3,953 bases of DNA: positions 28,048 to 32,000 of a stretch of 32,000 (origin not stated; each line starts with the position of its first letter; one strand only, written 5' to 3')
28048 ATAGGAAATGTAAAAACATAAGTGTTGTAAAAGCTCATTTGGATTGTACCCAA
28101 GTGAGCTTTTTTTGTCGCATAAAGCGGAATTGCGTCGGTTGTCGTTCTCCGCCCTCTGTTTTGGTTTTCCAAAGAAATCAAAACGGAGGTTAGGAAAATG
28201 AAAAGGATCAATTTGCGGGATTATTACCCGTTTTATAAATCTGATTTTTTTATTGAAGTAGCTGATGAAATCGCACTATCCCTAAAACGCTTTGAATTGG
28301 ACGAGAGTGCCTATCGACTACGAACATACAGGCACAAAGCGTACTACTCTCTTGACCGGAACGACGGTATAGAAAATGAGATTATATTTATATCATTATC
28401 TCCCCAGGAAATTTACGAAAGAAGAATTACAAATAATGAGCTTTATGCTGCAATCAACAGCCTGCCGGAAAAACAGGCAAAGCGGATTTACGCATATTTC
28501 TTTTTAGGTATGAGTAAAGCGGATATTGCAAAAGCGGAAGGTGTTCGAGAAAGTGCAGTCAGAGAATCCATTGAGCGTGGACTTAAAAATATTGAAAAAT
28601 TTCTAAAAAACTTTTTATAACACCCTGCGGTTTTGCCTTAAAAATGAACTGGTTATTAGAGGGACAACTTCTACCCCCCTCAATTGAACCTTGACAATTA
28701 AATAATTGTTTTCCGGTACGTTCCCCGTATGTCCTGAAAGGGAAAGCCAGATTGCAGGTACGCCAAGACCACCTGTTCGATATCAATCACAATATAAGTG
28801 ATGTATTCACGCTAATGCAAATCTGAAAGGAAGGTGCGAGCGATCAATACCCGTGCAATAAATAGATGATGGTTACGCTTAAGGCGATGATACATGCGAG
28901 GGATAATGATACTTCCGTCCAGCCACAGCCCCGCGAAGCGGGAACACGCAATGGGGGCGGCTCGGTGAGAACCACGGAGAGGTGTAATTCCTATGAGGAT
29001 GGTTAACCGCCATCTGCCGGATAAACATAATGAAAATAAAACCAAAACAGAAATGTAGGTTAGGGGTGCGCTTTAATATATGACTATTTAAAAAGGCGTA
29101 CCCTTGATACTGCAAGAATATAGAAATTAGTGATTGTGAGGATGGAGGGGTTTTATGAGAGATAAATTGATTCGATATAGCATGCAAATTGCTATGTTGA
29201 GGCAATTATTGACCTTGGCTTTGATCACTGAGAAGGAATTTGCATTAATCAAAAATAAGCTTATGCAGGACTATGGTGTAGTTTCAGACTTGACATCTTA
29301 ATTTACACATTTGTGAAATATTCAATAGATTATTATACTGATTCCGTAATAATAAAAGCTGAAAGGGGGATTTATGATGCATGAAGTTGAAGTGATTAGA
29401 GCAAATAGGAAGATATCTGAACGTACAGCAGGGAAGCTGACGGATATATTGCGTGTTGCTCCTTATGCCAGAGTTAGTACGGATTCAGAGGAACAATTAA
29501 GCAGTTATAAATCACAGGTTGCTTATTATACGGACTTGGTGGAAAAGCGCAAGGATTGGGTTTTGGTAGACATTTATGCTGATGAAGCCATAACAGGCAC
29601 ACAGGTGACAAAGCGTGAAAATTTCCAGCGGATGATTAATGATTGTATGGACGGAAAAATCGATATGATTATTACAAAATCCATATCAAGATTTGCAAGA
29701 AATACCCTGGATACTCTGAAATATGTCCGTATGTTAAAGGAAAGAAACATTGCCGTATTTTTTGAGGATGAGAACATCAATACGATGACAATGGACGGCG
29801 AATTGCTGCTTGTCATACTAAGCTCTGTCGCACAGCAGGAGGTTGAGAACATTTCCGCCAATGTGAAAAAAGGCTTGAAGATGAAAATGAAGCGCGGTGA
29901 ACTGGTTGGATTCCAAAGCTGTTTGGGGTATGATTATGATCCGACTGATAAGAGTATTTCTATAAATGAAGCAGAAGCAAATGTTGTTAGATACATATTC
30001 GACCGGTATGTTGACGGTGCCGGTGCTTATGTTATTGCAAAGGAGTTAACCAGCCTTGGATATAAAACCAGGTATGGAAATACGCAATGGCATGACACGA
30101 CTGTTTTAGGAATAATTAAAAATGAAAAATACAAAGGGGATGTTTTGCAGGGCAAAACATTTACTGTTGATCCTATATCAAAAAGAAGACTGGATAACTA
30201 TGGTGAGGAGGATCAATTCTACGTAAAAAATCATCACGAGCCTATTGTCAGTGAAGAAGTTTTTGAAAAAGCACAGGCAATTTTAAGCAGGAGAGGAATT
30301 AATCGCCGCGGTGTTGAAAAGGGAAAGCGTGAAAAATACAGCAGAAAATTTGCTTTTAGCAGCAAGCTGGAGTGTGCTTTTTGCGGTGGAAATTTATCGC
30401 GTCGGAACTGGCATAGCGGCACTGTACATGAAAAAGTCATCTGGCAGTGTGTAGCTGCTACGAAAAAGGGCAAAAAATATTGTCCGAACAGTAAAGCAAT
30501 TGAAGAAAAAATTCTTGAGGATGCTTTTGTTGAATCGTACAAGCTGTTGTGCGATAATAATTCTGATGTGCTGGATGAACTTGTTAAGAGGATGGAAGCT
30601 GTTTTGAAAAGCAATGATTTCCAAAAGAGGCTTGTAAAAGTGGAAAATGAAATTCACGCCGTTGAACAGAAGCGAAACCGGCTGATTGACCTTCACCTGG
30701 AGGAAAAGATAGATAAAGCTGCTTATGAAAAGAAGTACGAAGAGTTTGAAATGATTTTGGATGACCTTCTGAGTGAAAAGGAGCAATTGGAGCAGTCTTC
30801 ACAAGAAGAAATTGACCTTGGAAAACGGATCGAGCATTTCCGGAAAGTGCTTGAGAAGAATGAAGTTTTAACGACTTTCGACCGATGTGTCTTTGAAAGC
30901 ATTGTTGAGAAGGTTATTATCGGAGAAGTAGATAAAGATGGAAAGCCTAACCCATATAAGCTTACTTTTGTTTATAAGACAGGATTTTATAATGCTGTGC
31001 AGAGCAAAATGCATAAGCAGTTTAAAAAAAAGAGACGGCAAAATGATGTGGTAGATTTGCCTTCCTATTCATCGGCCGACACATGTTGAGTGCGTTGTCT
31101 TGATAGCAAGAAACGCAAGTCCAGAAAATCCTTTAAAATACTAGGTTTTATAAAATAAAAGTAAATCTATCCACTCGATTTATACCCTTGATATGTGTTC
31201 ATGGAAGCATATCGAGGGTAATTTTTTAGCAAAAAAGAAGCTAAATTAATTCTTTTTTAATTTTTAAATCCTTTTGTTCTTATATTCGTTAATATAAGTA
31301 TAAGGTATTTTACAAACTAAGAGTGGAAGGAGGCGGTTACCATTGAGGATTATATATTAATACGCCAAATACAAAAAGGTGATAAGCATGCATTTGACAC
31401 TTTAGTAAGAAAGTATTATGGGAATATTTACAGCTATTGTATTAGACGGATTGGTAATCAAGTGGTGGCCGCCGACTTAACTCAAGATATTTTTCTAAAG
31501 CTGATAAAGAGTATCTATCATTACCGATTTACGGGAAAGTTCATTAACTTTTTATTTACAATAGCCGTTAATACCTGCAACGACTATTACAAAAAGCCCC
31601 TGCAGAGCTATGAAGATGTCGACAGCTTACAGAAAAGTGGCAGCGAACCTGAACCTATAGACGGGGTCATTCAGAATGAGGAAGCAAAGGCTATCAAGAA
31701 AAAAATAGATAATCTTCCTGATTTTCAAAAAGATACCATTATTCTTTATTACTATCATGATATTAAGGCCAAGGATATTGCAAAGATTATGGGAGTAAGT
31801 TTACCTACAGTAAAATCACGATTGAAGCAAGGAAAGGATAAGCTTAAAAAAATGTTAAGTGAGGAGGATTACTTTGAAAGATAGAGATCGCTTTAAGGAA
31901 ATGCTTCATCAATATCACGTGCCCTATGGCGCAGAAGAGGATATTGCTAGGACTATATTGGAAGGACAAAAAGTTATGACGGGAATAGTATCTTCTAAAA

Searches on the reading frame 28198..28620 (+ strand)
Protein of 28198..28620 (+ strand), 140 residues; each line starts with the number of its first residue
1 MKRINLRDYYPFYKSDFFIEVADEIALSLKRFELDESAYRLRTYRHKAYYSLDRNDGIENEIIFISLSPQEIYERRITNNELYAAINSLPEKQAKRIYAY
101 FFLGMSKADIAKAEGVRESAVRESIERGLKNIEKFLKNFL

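Call 51: search_protein_families(library=pfam, proteins=[window:28198-28620:+], max_evalue=0.001)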
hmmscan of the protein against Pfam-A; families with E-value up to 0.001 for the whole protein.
window:28198-28620:+ (140 aa): 4 families
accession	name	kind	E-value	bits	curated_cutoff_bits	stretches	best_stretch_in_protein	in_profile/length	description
PF08281.18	Sigma70_r4_2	-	1.3e-09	38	25.7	1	80-131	2-53/54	Sigma-70, region 4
PF04297.20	UPF0122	-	0.00023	21.8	22.7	1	74-135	2-64/101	Putative helix-turn-helix protein, YlxM / p13 like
PF04545.22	Sigma70_r4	-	0.00043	20.2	24.1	1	85-132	1-48/50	Sigma-70, region 4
PF06530.18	Phage_antitermQ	-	0.00078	19.8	26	0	85-136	59-110/118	Phage antitermination protein Q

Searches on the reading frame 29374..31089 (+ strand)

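Call 51: search_protein_families(library=pfam, proteins=[window:29374-31089:+], max_evalue=0.001)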
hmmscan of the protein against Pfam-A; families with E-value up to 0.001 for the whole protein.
window:29374-31089:+ (571 aa): 3 families
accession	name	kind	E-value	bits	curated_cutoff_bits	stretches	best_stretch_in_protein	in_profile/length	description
PF00239.26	Resolvase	-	4e-31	108.5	23.3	1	30-176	3-144/145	Resolvase, N terminal domain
PF07508.19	Recombinase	-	7.1e-25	87.7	21.1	1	200-307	2-102/102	Recombinase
PF13408.12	Zn_ribbon_recom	-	9e-12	45.6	25.3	1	328-389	2-57/58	Recombinase zinc beta ribbon domain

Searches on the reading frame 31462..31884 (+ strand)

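Call 51: search_protein_families(library=pfam, proteins=[window:31462-31884:+], max_evalue=0.001)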
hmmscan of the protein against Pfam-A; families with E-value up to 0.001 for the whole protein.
window:31462-31884:+ (140 aa): 4 families
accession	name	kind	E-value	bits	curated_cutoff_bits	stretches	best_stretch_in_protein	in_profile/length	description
PF08281.18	Sigma70_r4_2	-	7e-11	42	25.7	1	77-128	3-54/54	Sigma-70, region 4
PF04545.22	Sigma70_r4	-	3.4e-09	36.5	24.1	1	82-130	2-50/50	Sigma-70, region 4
PF04542.20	Sigma70_r2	-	6.2e-08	32.8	24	1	3-45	23-67/71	Sigma-70 region 2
PF02001.22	DUF134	-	1.1e-05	26.4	27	1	91-132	41-82/98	Protein of unknown function DUF134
